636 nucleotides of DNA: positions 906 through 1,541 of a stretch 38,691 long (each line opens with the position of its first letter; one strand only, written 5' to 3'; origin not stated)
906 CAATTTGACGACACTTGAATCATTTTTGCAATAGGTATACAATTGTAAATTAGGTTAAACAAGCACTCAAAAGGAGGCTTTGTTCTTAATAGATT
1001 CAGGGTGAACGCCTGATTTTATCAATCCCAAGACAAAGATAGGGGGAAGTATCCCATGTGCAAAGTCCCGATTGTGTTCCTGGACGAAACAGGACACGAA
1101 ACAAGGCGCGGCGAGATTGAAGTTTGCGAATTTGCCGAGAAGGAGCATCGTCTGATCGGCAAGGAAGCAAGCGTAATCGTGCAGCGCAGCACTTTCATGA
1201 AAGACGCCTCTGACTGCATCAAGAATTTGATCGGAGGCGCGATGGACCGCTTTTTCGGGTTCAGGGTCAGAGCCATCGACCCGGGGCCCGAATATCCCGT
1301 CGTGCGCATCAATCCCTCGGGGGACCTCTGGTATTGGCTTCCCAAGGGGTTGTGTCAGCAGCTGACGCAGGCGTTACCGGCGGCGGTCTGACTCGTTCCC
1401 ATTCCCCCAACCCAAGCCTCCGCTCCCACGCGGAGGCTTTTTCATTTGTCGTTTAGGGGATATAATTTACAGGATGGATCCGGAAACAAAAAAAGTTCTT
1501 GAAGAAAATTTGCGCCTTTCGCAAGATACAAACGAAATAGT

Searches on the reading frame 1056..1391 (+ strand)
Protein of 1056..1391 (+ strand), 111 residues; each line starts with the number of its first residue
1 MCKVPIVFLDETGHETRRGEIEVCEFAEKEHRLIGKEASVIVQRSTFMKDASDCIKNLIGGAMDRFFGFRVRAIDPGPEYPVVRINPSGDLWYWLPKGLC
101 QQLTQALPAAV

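Call 88: search_protein_families(library=padloc, alignment_id=A4, max_evalue=0.00001)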
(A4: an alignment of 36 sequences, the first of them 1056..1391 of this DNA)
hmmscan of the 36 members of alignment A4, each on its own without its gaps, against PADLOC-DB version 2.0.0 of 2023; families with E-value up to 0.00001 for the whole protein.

A. member 1, window:1056-1391:+ (111 aa): 0 families

B. families by the number of members that match (of 36 scanned): 2 families
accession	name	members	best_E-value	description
PDLC04134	mad2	1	6.8e-21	mads_2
PDLC04899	PDC-S07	1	1.5e-14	-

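Call 89: search_protein_families(library=pfam, alignment_id=A4, max_evalue=0.00001)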
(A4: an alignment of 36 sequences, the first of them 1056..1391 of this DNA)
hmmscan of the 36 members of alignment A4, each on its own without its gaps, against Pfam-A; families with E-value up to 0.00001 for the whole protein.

A. member 1, window:1056-1391:+ (111 aa): 0 families

B. families by the number of members that match (of 36 scanned): 48 families (the first 25 are shown)
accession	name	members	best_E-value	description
PF18895.5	T4SS_pilin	5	6e-12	Type IV secretion system pilin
PF00521.26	DNA_topoisoIV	1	3.3e-158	DNA gyrase/topoisomerase IV, subunit A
PF00133.28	tRNA-synt_1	1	4.7e-132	tRNA synthetases class I (I, L, M and V)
PF00814.31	TsaD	1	1.1e-81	tRNA N6-adenosine threonylcarbamoyltransferase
PF03989.18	DNA_gyraseA_C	1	2.6e-71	DNA gyrase C-terminal domain, beta-propeller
PF01195.25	Pept_tRNA_hydro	1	5e-53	Peptidyl-tRNA hydrolase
PF00091.31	Tubulin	1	3.5e-50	Tubulin/FtsZ family, GTPase domain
PF10502.14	Peptidase_S26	1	1.4e-45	Signal peptidase, peptidase S26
PF07992.20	Pyr_redox_2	1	3.3e-42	Pyridine nucleotide-disulphide oxidoreductase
PF00575.29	S1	1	2.3e-39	S1 RNA binding domain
PF13393.11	tRNA-synt_His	1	8.2e-37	Histidyl-tRNA synthetase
PF12327.13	FtsZ_C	1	1.7e-30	FtsZ family, C-terminal domain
PF03479.20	PCC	1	9.2e-30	Plants and Prokaryotes Conserved (PCC) domain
PF14450.12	FtsA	1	1.1e-27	Cell division protein FtsA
PF13738.12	Pyr_redox_3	1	1.3e-26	Pyridine nucleotide-disulphide oxidoreductase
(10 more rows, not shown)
